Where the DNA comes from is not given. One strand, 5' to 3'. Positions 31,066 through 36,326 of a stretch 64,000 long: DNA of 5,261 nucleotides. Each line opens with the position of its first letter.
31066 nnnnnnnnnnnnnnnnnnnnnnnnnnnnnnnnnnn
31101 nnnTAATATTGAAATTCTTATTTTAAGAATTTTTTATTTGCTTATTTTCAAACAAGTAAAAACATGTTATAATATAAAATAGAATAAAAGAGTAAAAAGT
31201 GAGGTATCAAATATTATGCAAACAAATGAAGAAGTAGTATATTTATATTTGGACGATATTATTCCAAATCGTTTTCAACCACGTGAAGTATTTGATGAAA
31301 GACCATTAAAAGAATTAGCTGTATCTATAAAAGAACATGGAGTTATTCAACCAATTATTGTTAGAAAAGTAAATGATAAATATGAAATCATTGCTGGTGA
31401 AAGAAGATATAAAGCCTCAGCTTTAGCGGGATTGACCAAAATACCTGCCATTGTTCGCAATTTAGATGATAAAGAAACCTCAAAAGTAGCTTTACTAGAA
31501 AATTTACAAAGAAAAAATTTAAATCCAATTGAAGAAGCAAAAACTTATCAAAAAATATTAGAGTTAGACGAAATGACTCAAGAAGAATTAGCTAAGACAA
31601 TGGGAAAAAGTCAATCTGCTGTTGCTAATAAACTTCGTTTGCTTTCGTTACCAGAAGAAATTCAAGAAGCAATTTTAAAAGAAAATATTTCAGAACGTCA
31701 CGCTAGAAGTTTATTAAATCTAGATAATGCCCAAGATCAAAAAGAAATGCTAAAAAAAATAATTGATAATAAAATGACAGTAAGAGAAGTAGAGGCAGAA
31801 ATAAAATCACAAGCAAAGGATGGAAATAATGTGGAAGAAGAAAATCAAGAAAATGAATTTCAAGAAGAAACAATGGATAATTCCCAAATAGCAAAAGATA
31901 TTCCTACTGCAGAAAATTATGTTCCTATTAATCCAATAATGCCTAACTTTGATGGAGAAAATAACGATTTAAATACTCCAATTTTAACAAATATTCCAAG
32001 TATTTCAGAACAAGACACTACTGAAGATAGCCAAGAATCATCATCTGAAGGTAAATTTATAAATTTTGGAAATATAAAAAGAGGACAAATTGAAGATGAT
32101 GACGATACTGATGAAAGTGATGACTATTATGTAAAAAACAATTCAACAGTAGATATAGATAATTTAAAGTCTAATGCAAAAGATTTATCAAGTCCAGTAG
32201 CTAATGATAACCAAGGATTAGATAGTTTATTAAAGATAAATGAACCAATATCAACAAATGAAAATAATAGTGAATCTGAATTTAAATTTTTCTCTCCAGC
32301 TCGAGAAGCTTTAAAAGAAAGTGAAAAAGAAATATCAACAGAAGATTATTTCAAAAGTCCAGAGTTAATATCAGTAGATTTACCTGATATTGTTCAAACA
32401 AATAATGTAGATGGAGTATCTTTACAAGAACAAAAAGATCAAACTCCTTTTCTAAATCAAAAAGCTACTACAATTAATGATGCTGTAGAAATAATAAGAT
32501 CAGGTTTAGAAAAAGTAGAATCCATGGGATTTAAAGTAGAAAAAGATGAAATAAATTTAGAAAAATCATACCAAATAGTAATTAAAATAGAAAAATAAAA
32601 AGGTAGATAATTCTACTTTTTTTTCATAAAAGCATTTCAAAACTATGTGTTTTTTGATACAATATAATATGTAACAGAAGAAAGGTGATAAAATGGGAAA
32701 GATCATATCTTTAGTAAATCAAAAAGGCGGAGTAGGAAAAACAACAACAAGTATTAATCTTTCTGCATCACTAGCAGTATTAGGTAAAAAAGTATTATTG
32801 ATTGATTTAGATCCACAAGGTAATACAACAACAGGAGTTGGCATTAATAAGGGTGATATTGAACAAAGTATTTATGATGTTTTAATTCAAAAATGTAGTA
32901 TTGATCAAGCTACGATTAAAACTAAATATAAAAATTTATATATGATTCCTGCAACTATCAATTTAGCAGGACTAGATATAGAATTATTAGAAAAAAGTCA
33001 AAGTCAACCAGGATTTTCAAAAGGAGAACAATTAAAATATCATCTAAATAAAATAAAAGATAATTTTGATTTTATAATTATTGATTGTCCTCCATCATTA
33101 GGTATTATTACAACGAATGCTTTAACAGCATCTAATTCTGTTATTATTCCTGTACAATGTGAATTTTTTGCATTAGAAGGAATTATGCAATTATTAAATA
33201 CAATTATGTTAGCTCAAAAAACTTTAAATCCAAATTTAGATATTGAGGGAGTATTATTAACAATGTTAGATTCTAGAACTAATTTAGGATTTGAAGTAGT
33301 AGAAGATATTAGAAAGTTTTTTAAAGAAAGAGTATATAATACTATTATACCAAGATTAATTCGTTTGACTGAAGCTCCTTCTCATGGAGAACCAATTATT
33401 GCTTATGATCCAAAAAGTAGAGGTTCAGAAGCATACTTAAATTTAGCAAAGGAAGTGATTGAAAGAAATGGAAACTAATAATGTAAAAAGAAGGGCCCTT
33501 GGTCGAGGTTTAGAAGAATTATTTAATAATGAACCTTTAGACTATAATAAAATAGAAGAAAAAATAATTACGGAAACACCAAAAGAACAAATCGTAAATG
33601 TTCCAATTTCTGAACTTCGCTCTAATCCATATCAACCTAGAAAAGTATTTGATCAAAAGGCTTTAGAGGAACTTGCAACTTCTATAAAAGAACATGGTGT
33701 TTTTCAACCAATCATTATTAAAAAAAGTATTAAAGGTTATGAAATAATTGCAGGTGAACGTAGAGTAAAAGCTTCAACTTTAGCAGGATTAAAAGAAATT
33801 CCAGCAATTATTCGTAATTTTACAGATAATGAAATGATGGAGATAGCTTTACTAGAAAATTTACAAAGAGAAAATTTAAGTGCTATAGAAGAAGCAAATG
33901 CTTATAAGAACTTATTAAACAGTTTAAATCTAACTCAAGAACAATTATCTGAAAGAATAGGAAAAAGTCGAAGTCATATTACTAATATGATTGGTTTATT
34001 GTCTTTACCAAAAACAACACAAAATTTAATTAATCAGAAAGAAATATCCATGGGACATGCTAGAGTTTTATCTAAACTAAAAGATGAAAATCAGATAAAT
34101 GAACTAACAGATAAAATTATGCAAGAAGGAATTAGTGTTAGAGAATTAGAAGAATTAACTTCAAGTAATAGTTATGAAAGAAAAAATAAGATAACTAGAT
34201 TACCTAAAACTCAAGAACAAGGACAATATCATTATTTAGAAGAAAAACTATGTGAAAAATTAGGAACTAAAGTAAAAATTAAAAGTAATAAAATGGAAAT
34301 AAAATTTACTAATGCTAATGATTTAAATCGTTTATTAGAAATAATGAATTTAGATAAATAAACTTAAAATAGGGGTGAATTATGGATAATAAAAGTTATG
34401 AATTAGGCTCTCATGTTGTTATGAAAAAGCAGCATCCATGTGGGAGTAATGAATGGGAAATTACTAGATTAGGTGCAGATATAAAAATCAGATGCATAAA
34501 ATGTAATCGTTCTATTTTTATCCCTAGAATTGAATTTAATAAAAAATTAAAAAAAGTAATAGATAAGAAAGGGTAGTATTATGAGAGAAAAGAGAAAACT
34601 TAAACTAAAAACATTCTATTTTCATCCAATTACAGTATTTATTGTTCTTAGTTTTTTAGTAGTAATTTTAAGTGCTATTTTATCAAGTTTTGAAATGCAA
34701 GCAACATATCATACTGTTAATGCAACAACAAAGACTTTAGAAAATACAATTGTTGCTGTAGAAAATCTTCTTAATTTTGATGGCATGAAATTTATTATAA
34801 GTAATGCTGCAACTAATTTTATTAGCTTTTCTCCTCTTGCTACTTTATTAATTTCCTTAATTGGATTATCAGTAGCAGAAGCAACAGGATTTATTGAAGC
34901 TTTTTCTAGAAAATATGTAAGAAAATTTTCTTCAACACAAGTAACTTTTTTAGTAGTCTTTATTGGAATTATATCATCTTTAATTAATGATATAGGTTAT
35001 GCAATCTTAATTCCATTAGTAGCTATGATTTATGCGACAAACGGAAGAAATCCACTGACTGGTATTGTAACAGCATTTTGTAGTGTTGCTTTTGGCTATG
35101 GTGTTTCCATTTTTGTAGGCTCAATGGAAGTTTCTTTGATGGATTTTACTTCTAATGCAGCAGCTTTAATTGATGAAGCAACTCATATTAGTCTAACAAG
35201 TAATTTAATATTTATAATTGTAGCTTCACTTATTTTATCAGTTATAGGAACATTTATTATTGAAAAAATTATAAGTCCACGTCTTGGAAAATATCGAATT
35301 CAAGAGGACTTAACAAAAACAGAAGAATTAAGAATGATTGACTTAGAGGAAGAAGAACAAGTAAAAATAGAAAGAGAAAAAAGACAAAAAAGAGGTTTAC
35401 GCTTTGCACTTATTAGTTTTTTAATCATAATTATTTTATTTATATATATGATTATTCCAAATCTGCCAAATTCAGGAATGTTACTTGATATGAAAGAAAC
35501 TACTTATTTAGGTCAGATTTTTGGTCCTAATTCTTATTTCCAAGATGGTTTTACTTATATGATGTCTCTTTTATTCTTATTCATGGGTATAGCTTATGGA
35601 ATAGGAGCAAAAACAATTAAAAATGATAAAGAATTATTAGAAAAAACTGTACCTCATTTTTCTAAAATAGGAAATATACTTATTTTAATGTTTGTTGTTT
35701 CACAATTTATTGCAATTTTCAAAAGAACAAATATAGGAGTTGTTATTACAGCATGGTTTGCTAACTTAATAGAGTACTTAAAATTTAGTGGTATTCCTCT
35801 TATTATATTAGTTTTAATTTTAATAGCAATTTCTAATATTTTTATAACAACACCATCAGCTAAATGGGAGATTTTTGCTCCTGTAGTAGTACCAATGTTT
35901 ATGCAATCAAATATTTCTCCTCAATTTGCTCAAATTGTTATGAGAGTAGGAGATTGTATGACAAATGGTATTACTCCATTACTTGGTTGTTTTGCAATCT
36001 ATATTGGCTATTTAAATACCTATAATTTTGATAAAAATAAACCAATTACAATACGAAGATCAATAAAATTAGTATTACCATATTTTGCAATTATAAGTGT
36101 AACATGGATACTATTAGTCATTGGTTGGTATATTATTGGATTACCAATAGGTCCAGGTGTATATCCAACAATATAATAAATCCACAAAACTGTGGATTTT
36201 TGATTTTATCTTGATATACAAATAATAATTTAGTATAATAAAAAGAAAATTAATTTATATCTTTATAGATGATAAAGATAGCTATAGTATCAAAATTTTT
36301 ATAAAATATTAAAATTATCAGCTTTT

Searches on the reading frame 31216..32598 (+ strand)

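Call 39: search_protein_families(library=pfam, proteins=[window:31216-32598:+], max_evalue=0.001)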
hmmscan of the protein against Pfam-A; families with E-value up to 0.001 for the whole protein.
window:31216-32598:+ (460 aa): 3 families
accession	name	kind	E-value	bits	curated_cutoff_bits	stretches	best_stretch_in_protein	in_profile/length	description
PF17762.8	HTH_ParB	-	6.5e-35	119.8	22.6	1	100-199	1-100/102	ParB HTH domain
PF02195.25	ParB_N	-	1.5e-34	118.3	26.3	1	6-98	2-95/95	ParB N-terminal domain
PF08535.16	KorB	-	1.8e-05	25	22.3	1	119-177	3-59/89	KorB domain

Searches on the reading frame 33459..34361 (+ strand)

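Call 40: search_protein_families(library=pfam, proteins=[window:33459-34361:+], max_evalue=0.001)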
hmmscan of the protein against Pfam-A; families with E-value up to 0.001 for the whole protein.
window:33459-34361:+ (300 aa): 4 families
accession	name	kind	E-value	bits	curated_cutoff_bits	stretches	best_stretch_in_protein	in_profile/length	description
PF02195.25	ParB_N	-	1.7e-35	121.4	26.3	1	44-136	2-95/95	ParB N-terminal domain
PF17762.8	HTH_ParB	-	6.1e-35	119.9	22.6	1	138-236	1-99/102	ParB HTH domain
PF23552.2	ParB_C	-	6.1e-06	26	23.8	1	260-294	8-47/50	ParB dimerisation domain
PF01381.28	HTH_3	-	1.5e-05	25.4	23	1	150-177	2-29/55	Helix-turn-helix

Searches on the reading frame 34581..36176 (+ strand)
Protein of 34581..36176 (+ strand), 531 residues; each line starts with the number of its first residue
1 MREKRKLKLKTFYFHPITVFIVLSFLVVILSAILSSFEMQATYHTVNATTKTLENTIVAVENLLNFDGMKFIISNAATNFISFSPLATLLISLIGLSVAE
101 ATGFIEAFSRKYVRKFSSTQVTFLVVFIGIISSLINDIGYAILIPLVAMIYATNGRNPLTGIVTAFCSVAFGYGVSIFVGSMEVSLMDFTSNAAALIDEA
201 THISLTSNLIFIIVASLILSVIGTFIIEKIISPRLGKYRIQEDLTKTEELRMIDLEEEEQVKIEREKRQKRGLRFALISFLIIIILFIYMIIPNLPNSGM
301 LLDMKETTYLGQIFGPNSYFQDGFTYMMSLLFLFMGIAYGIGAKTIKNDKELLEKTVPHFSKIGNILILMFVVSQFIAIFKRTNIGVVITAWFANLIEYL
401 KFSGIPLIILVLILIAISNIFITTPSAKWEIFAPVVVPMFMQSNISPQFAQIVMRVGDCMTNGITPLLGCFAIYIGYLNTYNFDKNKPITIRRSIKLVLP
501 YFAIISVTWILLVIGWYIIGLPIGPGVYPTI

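Call 40: search_protein_families(library=pfam, proteins=[window:34581-36176:+], max_evalue=0.001)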
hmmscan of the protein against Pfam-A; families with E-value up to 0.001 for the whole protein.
window:34581-36176:+ (531 aa): 1 family
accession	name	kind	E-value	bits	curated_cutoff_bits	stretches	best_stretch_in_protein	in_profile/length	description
PF03806.19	ABG_transport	-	5.5e-117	391.5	27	1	15-529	15-500/502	AbgT putative transporter family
